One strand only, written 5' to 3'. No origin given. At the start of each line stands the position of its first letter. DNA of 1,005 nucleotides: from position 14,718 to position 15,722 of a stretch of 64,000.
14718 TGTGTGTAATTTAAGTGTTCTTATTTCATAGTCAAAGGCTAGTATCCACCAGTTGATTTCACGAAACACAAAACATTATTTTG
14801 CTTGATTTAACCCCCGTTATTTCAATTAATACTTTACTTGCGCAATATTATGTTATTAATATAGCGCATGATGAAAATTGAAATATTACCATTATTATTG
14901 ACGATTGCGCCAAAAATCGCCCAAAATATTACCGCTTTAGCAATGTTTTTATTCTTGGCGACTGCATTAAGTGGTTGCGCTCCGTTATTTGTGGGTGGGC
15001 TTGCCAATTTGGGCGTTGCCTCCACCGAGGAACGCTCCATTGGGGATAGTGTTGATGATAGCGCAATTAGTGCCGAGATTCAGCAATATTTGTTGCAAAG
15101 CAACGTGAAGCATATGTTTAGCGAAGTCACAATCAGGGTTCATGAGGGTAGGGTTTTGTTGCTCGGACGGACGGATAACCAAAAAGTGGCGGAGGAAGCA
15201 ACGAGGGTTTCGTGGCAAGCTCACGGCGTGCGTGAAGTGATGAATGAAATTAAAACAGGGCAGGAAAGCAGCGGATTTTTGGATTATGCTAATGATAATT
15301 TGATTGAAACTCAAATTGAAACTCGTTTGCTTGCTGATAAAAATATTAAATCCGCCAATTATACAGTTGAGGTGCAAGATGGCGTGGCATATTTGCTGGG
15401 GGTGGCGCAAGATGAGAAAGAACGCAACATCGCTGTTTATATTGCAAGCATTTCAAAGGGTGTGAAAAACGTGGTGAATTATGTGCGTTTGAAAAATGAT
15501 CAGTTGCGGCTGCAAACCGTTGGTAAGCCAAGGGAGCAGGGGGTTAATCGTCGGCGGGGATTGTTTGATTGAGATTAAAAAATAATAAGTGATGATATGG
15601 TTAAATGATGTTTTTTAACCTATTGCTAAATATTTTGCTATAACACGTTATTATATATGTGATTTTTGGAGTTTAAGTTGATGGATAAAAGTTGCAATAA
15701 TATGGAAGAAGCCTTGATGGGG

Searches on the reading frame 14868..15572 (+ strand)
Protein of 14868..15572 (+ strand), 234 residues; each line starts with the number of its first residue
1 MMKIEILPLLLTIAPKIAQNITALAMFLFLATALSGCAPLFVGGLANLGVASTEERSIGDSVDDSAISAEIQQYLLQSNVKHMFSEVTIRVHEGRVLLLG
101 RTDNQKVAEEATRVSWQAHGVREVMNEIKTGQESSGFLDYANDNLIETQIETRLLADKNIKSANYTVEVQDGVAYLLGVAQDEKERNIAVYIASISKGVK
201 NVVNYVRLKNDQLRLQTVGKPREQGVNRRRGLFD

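Call 10: search_protein_families(library=pfam, proteins=[window:14868-15572:+], max_evalue=0.01)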
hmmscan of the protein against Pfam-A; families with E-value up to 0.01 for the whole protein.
window:14868-15572:+ (234 aa): 1 family
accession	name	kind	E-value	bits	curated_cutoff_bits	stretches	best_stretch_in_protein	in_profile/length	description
PF04972.22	BON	-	1.4e-24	86.6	27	2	142-209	1-68/69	BON domain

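Call 32: find_homologous_proteins(query=window:14868-15572:+, max_evalue=1e-10)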
Query window:14868-15572:+ (234 aa): 28 proteins with E <= 1e-10 among 1894 candidates.
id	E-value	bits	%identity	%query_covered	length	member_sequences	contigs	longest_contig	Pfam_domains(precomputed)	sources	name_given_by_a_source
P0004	1.1e-143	494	100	100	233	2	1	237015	PF04972.23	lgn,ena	-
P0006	1.9e-111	389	79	100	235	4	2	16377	PF04972.23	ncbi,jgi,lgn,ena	jgi:osmotically-inducible protein OsmY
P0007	2.0e-110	385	90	86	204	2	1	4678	PF04972.23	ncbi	-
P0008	4.5e-95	335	68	96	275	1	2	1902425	PF04972.23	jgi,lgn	jgi:osmotically-inducible protein OsmY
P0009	6.9e-94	331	71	90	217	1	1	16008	PF04972.23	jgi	jgi:osmotically-inducible protein OsmY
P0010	8.1e-88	311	66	91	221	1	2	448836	PF04972.23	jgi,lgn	jgi:osmotically-inducible protein OsmY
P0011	4.0e-71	257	62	89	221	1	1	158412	PF04972.23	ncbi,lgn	-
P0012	1.6e-69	252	60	86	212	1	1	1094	PF04972.23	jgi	jgi:osmotically-inducible protein OsmY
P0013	5.5e-68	247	54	90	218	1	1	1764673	PF04972.23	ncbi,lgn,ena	-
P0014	6.3e-68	246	61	86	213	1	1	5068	PF04972.23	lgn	-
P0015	8.3e-68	246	62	83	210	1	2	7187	PF04972.23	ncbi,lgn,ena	-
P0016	2.8e-67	244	57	86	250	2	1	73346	PF04972.23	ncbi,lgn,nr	ncbi:MAG: BON domain-containing protein [Alphaproteobacteria bacterium]|nr:MAG: BON domain-containin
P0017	4.9e-66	240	56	87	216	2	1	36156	PF04972.23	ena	-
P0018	2.6e-64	235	55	87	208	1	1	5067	PF04972.23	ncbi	ncbi:MAG: BON domain-containing protein [Cyanobacteria bacterium P01_D01_bin.116]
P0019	5.8e-62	227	58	85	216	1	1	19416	PF04972.23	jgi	jgi:osmotically-inducible protein OsmY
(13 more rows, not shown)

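Call 33: find_encoding_contigs(protein=P0007, flank=10000, max_places=4)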
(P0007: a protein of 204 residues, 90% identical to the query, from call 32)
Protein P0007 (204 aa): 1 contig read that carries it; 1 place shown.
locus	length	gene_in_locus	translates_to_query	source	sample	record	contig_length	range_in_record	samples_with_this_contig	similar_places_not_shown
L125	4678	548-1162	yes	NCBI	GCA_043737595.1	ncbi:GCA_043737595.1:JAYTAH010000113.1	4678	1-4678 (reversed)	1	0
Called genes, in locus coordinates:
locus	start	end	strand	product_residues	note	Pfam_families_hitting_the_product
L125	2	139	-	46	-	?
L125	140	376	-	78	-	PF08972:DUF1902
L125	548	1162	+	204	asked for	PF04972:BON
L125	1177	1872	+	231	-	PF01144:CoA_trans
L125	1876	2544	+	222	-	PF01144:CoA_trans, PF13336:AcetylCoA_hyd_C (weak)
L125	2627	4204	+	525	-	PF00389:2-Hacid_dh, PF02826:2-Hacid_dh_C, PF19304:PGDH_inter, PF01842:ACT (faint)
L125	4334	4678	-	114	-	?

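Call 34: find_encoding_contigs(protein=P0006, flank=10000, max_places=4)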
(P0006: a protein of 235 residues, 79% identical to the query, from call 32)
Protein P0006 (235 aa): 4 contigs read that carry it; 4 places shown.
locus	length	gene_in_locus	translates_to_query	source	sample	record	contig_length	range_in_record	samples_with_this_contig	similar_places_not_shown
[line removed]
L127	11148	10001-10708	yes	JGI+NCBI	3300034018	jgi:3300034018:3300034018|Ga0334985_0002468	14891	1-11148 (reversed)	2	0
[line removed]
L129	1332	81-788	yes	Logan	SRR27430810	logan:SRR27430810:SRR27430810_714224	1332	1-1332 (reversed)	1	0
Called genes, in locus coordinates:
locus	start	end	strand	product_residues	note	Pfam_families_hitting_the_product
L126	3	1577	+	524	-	?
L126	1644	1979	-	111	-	-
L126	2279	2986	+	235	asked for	PF04972:BON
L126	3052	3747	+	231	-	PF01144:CoA_trans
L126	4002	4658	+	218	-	PF01144:CoA_trans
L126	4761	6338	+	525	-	PF00389:2-Hacid_dh, PF02826:2-Hacid_dh_C, PF19304:PGDH_inter, PF01842:ACT (weak)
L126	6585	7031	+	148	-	-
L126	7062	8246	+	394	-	PF01053:Cys_Met_Meta_PP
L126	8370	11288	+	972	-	PF00912:Transgly, PF17092:PCB_OB, PF00905:Transpeptidase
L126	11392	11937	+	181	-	-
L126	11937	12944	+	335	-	PF01018:GTP1_OBG, PF01926:MMR_HSR1, PF02421:FeoB_N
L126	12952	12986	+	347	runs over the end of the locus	PF01883:FeS_assembly_P, PF10609:ParA, PF13614:AAA_31, PF01656:CbiA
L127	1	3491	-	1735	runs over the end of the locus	PF00310:GATase_2, PF04898:Glu_syn_central, PF04480:DUF559, PF04898:Glu_syn_central, PF01645:Glu_synthase, PF01493:GXGXG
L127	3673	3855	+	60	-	-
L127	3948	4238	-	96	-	-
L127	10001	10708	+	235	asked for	PF04972:BON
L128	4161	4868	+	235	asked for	PF04972:BON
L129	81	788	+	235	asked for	PF04972:BON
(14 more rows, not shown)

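Call 35: find_encoding_contigs(protein=P0008, flank=10000, max_places=4)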
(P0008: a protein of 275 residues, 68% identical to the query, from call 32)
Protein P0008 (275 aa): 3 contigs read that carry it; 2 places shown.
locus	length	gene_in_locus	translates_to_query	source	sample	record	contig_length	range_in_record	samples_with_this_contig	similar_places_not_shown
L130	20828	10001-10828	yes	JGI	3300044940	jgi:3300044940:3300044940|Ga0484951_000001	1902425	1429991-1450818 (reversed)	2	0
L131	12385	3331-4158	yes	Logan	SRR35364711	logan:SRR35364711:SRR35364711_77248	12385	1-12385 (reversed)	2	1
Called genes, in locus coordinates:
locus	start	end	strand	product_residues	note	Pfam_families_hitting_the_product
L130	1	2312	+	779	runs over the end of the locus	PF01588:tRNA_bind, PF03483:B3_4, PF03484:B5, PF17759:tRNA_synthFbeta, PF03147:FDX-ACB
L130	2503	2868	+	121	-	PF00507:Oxidored_q4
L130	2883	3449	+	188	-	PF01058:Oxidored_q6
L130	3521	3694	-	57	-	-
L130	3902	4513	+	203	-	PF00329:Complex1_30kDa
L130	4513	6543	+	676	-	PF00275:EPSP_synthase, PF00406:ADK (faint), PF02224:Cytidylate_kin, PF13189:Cytidylate_kin2 (weak), PF13207:AAA_17 (weak)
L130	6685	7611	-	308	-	PF01073:3Beta_HSD, PF01370:Epimerase, PF02719:Polysacc_synt_2, PF04321:RmlD_sub_bind, PF05368:NmrA (weak), PF13460:NAD_binding_10, PF16363:GDP_Man_Dehyd, PF07993:NAD_binding_4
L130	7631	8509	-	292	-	PF01063:Aminotran_4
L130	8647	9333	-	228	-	-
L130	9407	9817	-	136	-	-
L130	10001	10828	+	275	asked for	PF04972:BON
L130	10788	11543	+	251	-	PF01144:CoA_trans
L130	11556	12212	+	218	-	PF01144:CoA_trans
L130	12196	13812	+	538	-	PF00389:2-Hacid_dh, PF02826:2-Hacid_dh_C, PF19304:PGDH_inter, PF01842:ACT (weak)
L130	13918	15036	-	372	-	PF03739:LptF_LptG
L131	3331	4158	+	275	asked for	PF04972:BON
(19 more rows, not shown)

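Call 43: find_encoding_contigs(protein=P0009, flank=10000, max_places=4)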
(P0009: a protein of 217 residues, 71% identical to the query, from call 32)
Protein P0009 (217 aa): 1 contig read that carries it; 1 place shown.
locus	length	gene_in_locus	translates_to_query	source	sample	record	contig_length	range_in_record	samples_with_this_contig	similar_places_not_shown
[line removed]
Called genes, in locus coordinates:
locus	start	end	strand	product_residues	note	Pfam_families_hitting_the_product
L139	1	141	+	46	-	?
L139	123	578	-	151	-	-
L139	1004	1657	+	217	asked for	PF04972:BON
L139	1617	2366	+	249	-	PF01144:CoA_trans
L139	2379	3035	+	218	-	PF01144:CoA_trans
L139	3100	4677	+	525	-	PF00389:2-Hacid_dh, PF02826:2-Hacid_dh_C, PF19304:PGDH_inter, PF01842:ACT (weak)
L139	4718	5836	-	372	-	PF03739:LptF_LptG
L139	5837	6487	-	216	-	PF00923:TAL_FSA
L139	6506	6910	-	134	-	PF02823:ATP-synt_DE_N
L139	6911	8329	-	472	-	PF02874:ATP-synt_ab_N, PF00006:ATP-synt_ab, PF22919:ATP-synt_VA_C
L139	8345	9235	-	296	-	PF00231:ATP-synt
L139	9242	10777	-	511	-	PF02874:ATP-synt_ab_N, PF00006:ATP-synt_ab, PF00306:ATP-synt_ab_C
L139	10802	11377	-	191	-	PF00213:OSCP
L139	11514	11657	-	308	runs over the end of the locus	PF03331:LpxC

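Call 77: search_protein_families(library=padloc, proteins=[L126:1644-1979:-, L139:123-578:-], max_evalue=0.1)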
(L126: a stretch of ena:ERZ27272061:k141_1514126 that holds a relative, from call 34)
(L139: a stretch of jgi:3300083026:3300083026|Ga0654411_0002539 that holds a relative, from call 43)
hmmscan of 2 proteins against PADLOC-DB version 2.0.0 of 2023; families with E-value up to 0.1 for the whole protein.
L126:1644-1979:- (111 aa): 0 families

L139:123-578:- (151 aa): 0 families

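Call 79: find_encoding_contigs(protein=P0010, flank=10000, max_places=3)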
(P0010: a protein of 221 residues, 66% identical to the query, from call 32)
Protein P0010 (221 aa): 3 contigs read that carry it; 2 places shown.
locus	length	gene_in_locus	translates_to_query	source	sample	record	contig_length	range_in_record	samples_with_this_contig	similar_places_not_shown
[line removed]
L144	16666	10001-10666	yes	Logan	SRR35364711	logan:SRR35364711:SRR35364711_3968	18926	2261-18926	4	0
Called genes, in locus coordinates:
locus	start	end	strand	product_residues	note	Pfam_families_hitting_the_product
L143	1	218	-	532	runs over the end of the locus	PF00528:BPD_transp_1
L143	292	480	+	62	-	PF04365:BrnT_toxin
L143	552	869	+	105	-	PF14384:BrnA_antitoxin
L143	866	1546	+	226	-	PF00494:SQS_PSY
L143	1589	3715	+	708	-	PF02743:dCache_1 (weak), PF00672:HAMP (weak), PF00015:MCPsignal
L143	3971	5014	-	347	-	PF13458:Peripla_BP_6, PF01094:ANF_receptor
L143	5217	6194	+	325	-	PF00590:TP_methylase, PF23016:RsmI_C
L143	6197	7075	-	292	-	PF01963:TraB_PrgY_gumN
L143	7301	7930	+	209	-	-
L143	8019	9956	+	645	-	-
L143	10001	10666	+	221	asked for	PF04972:BON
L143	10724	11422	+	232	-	PF01144:CoA_trans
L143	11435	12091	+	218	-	PF01144:CoA_trans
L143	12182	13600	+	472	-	-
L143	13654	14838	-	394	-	PF04551:GcpE, PF26540:GcpE_C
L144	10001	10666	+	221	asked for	PF04972:BON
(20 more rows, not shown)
